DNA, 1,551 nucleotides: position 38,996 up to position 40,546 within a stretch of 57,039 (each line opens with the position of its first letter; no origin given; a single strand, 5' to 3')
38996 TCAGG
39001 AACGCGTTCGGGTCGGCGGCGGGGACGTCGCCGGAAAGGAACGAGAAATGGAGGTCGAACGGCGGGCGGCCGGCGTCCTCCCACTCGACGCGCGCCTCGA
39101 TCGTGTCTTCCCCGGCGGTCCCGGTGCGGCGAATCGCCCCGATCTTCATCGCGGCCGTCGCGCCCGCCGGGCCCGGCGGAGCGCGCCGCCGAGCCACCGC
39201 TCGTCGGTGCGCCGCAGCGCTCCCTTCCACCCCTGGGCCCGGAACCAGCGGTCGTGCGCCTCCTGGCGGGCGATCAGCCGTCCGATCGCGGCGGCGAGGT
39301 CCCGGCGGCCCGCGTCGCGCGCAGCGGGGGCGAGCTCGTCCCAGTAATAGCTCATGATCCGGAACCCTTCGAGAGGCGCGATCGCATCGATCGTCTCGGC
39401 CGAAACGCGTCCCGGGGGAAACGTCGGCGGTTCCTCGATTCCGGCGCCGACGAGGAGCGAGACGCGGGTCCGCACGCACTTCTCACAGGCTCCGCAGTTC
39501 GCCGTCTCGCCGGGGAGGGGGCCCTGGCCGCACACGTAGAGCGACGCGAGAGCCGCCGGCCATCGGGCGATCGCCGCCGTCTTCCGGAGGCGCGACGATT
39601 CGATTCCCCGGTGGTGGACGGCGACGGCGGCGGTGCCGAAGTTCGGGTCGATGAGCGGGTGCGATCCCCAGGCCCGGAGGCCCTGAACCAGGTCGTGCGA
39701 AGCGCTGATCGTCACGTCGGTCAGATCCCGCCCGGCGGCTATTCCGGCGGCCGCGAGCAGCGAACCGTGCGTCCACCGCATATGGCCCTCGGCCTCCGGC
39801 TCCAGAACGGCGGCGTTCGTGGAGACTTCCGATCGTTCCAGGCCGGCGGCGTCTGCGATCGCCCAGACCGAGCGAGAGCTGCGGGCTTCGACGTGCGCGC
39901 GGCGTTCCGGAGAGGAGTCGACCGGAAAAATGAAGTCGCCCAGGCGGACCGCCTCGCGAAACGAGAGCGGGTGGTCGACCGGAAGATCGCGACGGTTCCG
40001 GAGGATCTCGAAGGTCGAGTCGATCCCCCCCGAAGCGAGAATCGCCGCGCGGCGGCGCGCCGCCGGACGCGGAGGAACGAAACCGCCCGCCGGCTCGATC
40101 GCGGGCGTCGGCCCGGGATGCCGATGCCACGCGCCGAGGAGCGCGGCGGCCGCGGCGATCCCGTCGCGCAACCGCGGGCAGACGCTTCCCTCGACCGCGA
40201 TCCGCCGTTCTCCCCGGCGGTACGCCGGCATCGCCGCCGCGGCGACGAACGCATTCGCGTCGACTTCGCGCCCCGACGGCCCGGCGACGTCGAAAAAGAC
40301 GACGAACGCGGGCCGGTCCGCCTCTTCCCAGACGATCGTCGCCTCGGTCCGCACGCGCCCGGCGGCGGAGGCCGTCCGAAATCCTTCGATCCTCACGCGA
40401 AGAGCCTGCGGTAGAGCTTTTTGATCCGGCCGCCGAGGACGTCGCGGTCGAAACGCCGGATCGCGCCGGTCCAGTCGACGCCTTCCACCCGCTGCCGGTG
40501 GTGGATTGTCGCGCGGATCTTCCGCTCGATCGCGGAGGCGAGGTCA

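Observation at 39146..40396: Domain logic of the paralogs: unknown N-domain + PP-loop/QueC-like core + helical basic tail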

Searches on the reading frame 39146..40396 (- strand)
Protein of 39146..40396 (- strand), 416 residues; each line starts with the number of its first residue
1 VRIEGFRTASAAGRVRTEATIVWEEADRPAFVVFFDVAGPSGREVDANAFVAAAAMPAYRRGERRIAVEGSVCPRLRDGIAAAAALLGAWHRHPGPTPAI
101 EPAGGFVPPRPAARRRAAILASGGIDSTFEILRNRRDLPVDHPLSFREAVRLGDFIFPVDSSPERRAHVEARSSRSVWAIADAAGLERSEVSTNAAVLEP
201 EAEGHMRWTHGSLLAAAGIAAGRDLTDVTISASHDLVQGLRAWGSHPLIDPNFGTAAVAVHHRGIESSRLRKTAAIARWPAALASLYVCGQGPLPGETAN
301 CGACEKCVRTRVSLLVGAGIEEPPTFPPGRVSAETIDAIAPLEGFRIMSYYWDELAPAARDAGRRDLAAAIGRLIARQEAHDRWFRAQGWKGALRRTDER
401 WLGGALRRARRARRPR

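Call 9: search_protein_families(library=pfam, alignment_id=A1, max_evalue=1)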
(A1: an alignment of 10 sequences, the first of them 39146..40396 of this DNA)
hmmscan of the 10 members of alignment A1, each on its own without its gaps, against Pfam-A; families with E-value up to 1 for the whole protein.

A. member 1, window:39146-40396:- (416 aa): 0 families

B. families by the number of members that match (of 10 scanned): 2 families
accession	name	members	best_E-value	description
PF19932.4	DUF6395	3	0.022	Family of unknown function (DUF6395)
PF12292.13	DUF3624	1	0.3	Protein of unknown function (DUF3624)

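Call 10: search_protein_families(library=ncbifam, alignment_id=A1, max_evalue=1)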
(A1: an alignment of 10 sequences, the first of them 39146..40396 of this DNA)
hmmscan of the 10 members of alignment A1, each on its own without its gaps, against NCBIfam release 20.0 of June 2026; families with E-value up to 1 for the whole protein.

A. member 1, window:39146-40396:- (416 aa): 0 families

B. families by the number of members that match (of 10 scanned): 3 families
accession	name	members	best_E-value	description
NF005697.0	PRK07505.1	1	0.13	hypothetical protein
NF041709.1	RiPP_phane_YxD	1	0.19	YxD-tail cyclophane-containing RiPP peptide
NF003032.0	PRK03910.1-5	1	0.2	D-cysteine desulfhydrase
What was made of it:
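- On QueC (PF06508 / 7-cyano-7-deazaguanine synthase): None of the ten paralogs hits QueC at E up to 1 (calls 9, 10).
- Closest known: N-acetyl-sugar amidotransferases of O-antigen and nonulosonic-acid clusters. Different: No NCBIfam hit at E up to 1 (call 10).
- No RNA-binding domain such as THUMP, PUA or a TilS C-terminal domain was detected (calls 9, 10).
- Tried and rejected: Pfam and NCBIfam scans of the ten paralogs gave nothing above threshold (calls 9, 10).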

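Call 11: search_solved_structures(query=A1, max_evalue=10, show_alignments=3)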
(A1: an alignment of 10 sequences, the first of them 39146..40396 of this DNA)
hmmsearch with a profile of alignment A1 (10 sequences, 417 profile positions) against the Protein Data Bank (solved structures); distinct sequences matched with E-value up to 10: 7.
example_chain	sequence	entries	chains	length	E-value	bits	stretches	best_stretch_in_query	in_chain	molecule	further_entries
1skn_P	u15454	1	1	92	0.3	13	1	325-378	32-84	DNA-BINDING DOMAIN OF SKN-1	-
4k3j_B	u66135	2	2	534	1.4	10.7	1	191-313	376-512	Hepatocyte growth factor beta chain | Hepatocyte growth factor receptor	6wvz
4o3t_B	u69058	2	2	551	1.5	10.6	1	191-313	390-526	Hepatocyte growth factor receptor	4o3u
1shy_B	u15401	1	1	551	1.5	10.6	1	191-313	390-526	Hepatocyte growth factor receptor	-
6i04_A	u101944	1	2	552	1.5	10.6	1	191-312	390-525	Hepatocyte growth factor receptor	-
2uzx_B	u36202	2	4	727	2.4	10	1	191-313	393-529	HEPATOCYTE GROWTH FACTOR RECEPTOR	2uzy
6gcu_A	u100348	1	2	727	2.5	10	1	191-313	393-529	Hepatocyte growth factor receptor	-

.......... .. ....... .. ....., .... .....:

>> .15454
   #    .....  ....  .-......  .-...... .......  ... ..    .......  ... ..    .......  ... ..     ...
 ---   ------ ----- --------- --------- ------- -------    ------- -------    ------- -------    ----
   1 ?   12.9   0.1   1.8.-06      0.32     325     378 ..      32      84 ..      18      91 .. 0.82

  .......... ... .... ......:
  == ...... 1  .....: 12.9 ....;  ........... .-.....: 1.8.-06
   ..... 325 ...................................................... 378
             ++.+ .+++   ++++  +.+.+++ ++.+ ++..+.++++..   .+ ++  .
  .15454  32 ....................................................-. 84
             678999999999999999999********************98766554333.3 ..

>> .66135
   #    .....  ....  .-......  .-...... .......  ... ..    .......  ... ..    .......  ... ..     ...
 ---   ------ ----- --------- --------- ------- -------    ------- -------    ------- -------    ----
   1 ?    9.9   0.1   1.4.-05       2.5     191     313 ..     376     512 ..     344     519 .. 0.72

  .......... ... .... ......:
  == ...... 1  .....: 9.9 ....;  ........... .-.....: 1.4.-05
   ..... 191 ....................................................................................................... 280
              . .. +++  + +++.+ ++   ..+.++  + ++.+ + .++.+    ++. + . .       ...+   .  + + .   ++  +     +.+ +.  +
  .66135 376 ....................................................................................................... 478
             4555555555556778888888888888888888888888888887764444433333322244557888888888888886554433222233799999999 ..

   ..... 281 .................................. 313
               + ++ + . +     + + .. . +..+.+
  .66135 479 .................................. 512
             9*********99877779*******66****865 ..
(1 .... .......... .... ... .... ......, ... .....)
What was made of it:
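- Every statistical link to known PP-loop enzymes is modest: Foldseek E about 3e-4, and no Pfam, NCBIfam or PDB sequence hit above threshold (calls 9, 10, 11).
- Tried and rejected: A PDB sequence-profile search returned only noise (call 11).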

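Call 13: find_encoding_contigs(protein=window:39146-40396:-, flank=10000, max_places=4)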
Protein window:39146-40396:- (416 aa): 8 contigs read that carry it; 4 places shown.
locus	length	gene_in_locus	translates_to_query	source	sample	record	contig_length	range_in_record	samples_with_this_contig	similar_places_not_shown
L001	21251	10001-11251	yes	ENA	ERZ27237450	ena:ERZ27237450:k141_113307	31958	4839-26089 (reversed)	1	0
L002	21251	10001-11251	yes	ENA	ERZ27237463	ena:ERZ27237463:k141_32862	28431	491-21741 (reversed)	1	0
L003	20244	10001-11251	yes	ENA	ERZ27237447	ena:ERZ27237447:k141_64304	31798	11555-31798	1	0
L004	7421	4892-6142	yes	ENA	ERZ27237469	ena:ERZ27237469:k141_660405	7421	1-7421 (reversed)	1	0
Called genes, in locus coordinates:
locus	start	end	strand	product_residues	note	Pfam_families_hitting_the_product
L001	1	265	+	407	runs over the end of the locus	PF12704:MacB_PCD, PF02687:FtsX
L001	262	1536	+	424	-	PF12704:MacB_PCD, PF02687:FtsX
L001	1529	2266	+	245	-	PF02463:SMC_N (faint), PF00005:ABC_tran, PF13304:AAA_21 (faint)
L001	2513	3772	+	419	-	-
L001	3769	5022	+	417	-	-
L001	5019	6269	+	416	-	-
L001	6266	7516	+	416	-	-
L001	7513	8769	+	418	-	-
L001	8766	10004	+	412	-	-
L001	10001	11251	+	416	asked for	-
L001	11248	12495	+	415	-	-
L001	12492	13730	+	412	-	-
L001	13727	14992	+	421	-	-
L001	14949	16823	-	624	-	PF13522:GATase_6, PF13537:GATase_7, PF00733:Asn_synthase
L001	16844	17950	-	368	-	PF12679:ABC2_membrane_2, PF12698:ABC2_membrane_3, PF01061:ABC2_membrane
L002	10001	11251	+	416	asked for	-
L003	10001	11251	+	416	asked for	-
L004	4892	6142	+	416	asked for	-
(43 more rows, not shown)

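Call 14: find_homologous_proteins(query=A1, max_evalue=0.001)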
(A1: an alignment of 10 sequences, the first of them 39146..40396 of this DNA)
Query A1 (10 sequences) (416 aa, profile of the alignment): 59 proteins with E <= 0.001 among 8000 candidates.
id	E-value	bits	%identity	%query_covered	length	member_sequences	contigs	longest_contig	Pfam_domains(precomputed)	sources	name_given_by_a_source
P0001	3.0e-173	594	37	99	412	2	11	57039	-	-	-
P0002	6.1e-169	580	38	98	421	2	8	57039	-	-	-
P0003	2.0e-164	565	37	99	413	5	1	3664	-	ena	-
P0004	7.5e-164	564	100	100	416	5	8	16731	-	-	-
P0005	3.9e-161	555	36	99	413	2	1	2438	-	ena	-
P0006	1.1e-157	543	35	99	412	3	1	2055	-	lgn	-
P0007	5.5e-157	541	36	99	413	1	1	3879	-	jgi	jgi:hypothetical protein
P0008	7.9e-157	540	36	99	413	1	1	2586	-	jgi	jgi:hypothetical protein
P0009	2.5e-156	539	35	100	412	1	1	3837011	-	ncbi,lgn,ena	-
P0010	7.2e-156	537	36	99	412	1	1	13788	-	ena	-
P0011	1.3e-155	536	36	99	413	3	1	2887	-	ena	-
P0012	3.2e-155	535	38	99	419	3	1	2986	-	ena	-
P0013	5.9e-155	534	35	99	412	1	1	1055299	-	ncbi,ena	-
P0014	4.9e-153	528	36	100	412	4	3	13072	-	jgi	jgi:hypothetical protein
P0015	5.2e-152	525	79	97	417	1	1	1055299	-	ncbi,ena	-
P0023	8.3e-149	514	40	97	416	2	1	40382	-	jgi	-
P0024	2.9e-147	509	75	98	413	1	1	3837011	-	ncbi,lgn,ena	-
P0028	1.2e-145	504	40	95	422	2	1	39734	-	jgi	jgi:hypothetical protein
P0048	1.4e-104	368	32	100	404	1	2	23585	-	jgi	jgi:hypothetical protein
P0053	3.9e-89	317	36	89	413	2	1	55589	-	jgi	jgi:hypothetical protein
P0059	9.1e-41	158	26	87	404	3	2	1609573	-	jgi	jgi:hypothetical protein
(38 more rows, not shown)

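Call 22: predict_structure(alignment_id=A1)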
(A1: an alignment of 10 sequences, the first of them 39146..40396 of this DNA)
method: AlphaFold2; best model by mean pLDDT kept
length: 416 residues; sequences in the alignment: 10
mean_pLDDT: 88.9   pTM: 0.87
mean pLDDT of the five models: 88.9, 87.3, 87.3, 84.0, 83.1
residues with pLDDT >= 90: 264; 70-90: 126; 50-70: 22; < 50: 4
segments of 3 or more residues with pLDDT < 50: 236-238
pLDDT, mean of each block of 10 residues (from residue 1): 95 93 81 93 87 94 93 97 93 87 95 89 95 95 94 74 87 95 96 89 84 94 88 62 87 95 89 96 94 87 93 96 93 93 65 92 97 91 77 82 83 61
secondary structure, 60 per line:
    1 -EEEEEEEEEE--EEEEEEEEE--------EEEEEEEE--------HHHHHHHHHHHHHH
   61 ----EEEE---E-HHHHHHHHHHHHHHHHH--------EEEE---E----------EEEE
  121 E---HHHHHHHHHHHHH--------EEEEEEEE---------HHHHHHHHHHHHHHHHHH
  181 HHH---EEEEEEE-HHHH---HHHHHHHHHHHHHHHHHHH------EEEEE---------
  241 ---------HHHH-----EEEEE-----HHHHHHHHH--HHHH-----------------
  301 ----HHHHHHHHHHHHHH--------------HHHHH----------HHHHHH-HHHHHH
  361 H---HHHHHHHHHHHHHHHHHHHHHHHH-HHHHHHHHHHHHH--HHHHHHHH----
elements in order: E2-11 E14-22 E31-38 H47-60 E65-68 H74-90 E99-102 E117-121 H125-137 E146-153 H163-183 E187-193 H195-198 H202-220 E227-231 H250-253 E259-263 H269-277 H280-283 H305-318 H333-337 H348-353 H355-361 H365-388 H390-402 H405-412
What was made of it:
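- On PP-loop ATP pyrophosphatase / adenine-nucleotide alpha-hydrolase superfamily: In the model it lies between strand 117-121 and helix 125-137 (call 22).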

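Call 24: fold_search(model_id=the predicted structure, library=pdb)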
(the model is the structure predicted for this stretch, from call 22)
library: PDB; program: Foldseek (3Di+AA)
matches with E <= 10: 352; with E <= 0.001: 0
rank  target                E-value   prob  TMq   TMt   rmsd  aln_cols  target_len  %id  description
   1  4wcx_A                1.7e-01  0.06  0.13  0.12  20.7       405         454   10  Crystal structure of HydG: A maturase of the [FeFe]-hydrogenase (released 2015-02-04)
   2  9b6c_A                1.8e-01  0.18  0.27  0.23  20.7       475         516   11  Human asparagine synthetase Arg-142 to Ile-142 (R142I) variant (released 2025-01-08)
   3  8rs5_B                3.4e-01  0.08  0.10  0.13  16.8       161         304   12  Crystal structure of Methanopyrus kandleri malate dehydrogenase mutant 4 (released 2024-07-10)
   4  5usf_B                4.7e-01  0.10  0.20  0.14  17.8       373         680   10  Leishmania donovani tyrosyl-tRNA synthetase in complex with nanobody and inhibitor (released 2017-05-17)
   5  9b6c_B                5.0e-01  0.10  0.25  0.21  21.6       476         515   12  Human asparagine synthetase Arg-142 to Ile-142 (R142I) variant (released 2025-01-08)
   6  9kq6_F                8.7e-01  0.14  0.16  0.28   8.2       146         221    8  The structure of the apo-YcfA from Erwinia amylovora (released 2025-10-01)
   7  9kq6_H                8.7e-01  0.13  0.16  0.26   8.4       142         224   10  The structure of the apo-YcfA from Erwinia amylovora (released 2025-10-01)
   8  8rs5_A                9.7e-01  0.04  0.10  0.13  16.8       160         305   13  Crystal structure of Methanopyrus kandleri malate dehydrogenase mutant 4 (released 2024-07-10)
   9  5dbv                  9.7e-01  0.02  0.08  0.08  16.2       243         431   11  Structure of a C269A mutant of propionaldehyde dehydrogenase from the Clostridium phytofermentans fucose utilisation bac (released 2016-03-16)
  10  2cwd_A                1.0e+00  0.05  0.10  0.20   9.6       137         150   14  Crystal Structure of TT1001 protein from Thermus thermophilus HB8 (released 2006-09-05)
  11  1s6y                  1.1e+00  0.03  0.14  0.14  17.8       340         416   14  2.3A crystal structure of phospho-beta-glucosidase (released 2004-05-25)
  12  3vum_A                1.2e+00  0.04  0.07  0.08  15.3       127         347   11  Crystal structure of a cysteine-deficient mutant M7 in MAP kinase JNK1 (released 2013-02-13)
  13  6hsw_A                1.4e+00  0.11  0.18  0.18  11.9       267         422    7  A CE15 glucuronoyl esterase from Teredinibacter turnerae T7901 (released 2019-03-20)
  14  7ozy_BBB              1.6e+00  0.06  0.08  0.10   8.9        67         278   16  FGFR2 kinase domain (residues 461-763) in complex with 38. (released 2021-12-01)
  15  6hsw_B                1.6e+00  0.01  0.10  0.10  22.6       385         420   11  A CE15 glucuronoyl esterase from Teredinibacter turnerae T7901 (released 2019-03-20)
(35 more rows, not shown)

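Call 27: find_encoding_contigs(protein=P0024, flank=10000, max_places=2)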
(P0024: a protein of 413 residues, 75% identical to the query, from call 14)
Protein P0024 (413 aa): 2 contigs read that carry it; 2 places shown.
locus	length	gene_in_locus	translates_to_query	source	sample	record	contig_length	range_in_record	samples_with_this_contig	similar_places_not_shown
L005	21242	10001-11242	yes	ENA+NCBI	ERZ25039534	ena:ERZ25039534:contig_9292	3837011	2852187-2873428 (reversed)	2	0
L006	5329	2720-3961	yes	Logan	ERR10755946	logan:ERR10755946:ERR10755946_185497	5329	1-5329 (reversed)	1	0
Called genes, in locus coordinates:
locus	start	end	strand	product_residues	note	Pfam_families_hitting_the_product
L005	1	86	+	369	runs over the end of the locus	PF25919:BSH_CusB (faint), PF25917:BSH_RND (weak)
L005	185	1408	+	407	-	PF12704:MacB_PCD, PF02687:FtsX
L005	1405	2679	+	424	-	PF12704:MacB_PCD, PF02687:FtsX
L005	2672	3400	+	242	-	PF00005:ABC_tran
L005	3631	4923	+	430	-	-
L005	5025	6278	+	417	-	-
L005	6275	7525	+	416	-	-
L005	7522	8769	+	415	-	-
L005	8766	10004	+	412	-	-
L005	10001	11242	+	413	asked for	-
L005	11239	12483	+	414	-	-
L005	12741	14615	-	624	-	PF13522:GATase_6, PF13537:GATase_7, PF00733:Asn_synthase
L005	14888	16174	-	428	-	PF02321:OEP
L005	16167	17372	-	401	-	PF12704:MacB_PCD, PF02687:FtsX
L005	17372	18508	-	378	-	PF00364:Biotin_lipoyl (faint), PF25919:BSH_CusB (weak), PF25967:RND-MFP_C (weak), PF25989:YknX_C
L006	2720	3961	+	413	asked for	-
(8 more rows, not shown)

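Call 28: find_encoding_contigs(protein=P0059, flank=10000, max_places=2)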
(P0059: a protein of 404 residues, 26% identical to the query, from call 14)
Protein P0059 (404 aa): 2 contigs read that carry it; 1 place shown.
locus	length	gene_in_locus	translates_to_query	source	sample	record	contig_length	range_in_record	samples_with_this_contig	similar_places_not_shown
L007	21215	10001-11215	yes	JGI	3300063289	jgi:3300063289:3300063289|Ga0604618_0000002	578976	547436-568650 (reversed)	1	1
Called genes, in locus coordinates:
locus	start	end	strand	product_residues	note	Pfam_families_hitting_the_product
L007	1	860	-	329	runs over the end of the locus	PF01370:Epimerase, PF04321:RmlD_sub_bind, PF16363:GDP_Man_Dehyd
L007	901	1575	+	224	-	-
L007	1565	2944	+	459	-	PF09913:DUF2142, PF13231:PMT_2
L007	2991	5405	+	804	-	-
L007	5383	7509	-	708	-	PF00535:Glycos_transf_2, PF13641:Glyco_tranf_2_3, PF13692:Glyco_trans_1_4, PF22772:WsaF_C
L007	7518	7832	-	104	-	-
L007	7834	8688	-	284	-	PF01061:ABC2_membrane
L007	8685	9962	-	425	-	PF00005:ABC_tran, PF13476:AAA_23 (weak), PF13304:AAA_21 (faint), PF14524:Wzt_C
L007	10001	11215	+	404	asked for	-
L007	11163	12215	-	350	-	-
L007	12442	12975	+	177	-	-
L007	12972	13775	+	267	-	PF22645:GKRP_SIS_N, PF20741:GKRP-like_C (weak)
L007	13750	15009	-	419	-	-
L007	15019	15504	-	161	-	PF19853:DUF6328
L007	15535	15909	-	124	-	-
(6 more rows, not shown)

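Call 30: search_protein_families(library=ncbifam, proteins=[P0059, P0053, P0048], max_evalue=0.01)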
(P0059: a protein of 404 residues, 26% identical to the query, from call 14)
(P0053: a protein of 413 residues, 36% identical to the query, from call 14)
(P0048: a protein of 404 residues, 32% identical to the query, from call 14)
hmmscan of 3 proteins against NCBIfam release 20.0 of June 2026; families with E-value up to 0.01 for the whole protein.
P0059 (404 aa): 0 families

P0053 (413 aa): 0 families

P0048 (404 aa): 0 families
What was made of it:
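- On N-acetyl-sugar amidotransferase (NCBIfam TIGR03573): No NCBIfam hit for any of the ten paralogs or for three distant relatives (calls 10, 30).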

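Call 32: find_encoding_contigs(protein=P0053, flank=10000, max_places=1)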
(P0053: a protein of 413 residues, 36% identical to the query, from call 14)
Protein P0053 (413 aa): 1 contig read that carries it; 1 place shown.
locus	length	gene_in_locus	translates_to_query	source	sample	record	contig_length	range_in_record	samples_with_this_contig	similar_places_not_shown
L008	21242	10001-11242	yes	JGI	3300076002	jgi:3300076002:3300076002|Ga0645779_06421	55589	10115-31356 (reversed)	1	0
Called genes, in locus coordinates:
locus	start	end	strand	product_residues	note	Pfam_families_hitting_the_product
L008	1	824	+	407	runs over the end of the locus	PF00579:tRNA-synt_1b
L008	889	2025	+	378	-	PF05222:AlaDh_PNT_N, PF02826:2-Hacid_dh_C (faint), PF01262:AlaDh_PNT_C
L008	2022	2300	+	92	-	PF12769:PNTB_4TM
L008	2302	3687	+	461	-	PF02233:PNTB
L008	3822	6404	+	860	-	PF02861:Clp_N, PF23569:NBD_SMAX1 (weak), PF00004:AAA, PF17871:AAA_lid_9, PF07724:AAA_2, PF00004:AAA, PF07728:AAA_5, PF10431:ClpB_D2-small, +6 more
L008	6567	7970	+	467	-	PF07719:TPR_2 (faint), PF13176:TPR_7 (faint), PF13424:TPR_12 (faint), PF13428:TPR_14 (faint), PF13181:TPR_8 (faint), PF14559:TPR_19 (faint), PF25064:ARM_TT21_5th (faint), PF13432:TPR_16 (weak), +1 more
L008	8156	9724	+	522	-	PF05833:NFACT_N, PF05670:NFACT-R_1, PF18297:NFACT-R_2 (weak)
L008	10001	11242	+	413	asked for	-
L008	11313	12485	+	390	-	PF07690:MFS_1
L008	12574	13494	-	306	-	PF01116:F_bP_aldolase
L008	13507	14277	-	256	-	PF01048:PNP_UDP_1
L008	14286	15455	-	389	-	PF02881:SRP54_N (weak), PF00448:SRP54, PF13401:AAA_22 (weak), PF13604:AAA_30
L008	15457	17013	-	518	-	PF00749:tRNA-synt_1c, PF19269:Anticodon_2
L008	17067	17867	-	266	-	PF02673:BacA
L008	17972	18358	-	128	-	PF00380:Ribosomal_S9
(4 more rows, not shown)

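Call 33: find_encoding_contigs(protein=P0048, flank=10000, max_places=1)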
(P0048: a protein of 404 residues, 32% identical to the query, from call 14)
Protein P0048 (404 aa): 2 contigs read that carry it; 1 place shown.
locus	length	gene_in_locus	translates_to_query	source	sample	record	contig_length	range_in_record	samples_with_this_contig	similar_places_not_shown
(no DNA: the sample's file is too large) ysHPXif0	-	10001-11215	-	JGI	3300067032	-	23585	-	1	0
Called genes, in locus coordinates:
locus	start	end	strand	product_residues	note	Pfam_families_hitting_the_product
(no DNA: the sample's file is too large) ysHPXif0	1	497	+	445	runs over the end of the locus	PF00005:ABC_tran, PF13304:AAA_21 (faint)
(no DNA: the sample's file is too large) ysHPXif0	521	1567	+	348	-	PF01408:GFO_IDH_MocA, PF02894:GFO_IDH_MocA_C, PF22725:GFO_IDH_MocA_C3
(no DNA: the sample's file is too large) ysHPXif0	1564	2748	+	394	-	PF01073:3Beta_HSD, PF01370:Epimerase, PF02719:Polysacc_synt_2 (weak), PF04321:RmlD_sub_bind, PF05368:NmrA, PF13460:NAD_binding_10, PF16363:GDP_Man_Dehyd, PF07993:NAD_binding_4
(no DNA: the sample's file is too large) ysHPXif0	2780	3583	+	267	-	PF00483:NTP_transferase, PF12804:NTP_transf_3 (weak)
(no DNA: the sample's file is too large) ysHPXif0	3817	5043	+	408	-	PF01266:DAO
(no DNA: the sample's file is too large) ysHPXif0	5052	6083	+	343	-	PF01073:3Beta_HSD, PF01370:Epimerase, PF04321:RmlD_sub_bind, PF16363:GDP_Man_Dehyd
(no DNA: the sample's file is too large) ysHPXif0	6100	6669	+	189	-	PF00908:dTDP_sugar_isom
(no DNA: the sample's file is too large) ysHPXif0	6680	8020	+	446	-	PF21135:DRL_cat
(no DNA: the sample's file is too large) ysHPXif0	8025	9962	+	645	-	PF13522:GATase_6, PF13537:GATase_7, PF00733:Asn_synthase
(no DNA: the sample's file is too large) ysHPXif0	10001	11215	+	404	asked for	-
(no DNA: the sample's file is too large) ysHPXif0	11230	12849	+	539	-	PF05199:GMC_oxred_C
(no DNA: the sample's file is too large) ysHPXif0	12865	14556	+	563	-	-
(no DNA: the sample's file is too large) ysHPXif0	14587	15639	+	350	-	PF13641:Glyco_tranf_2_3, PF00535:Glycos_transf_2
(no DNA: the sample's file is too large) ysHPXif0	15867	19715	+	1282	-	PF07679:I-set, PF13895:Ig_2 (weak), PF13927:Ig_3, PF04862:DUF642, PF07679:I-set, PF13927:Ig_3, PF07679:I-set, PF13927:Ig_3, +3 more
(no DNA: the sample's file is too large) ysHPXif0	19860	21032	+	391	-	?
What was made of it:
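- Closest known: N-acetyl-sugar amidotransferases of O-antigen and nonulosonic-acid clusters. Same: That logic resembles this family plus AsnB in glycan clusters (calls 28, 33).
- In a 32%-identical relative, AsnB sits directly upstream on the same strand inside a nucleotide-sugar cluster (call 33).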
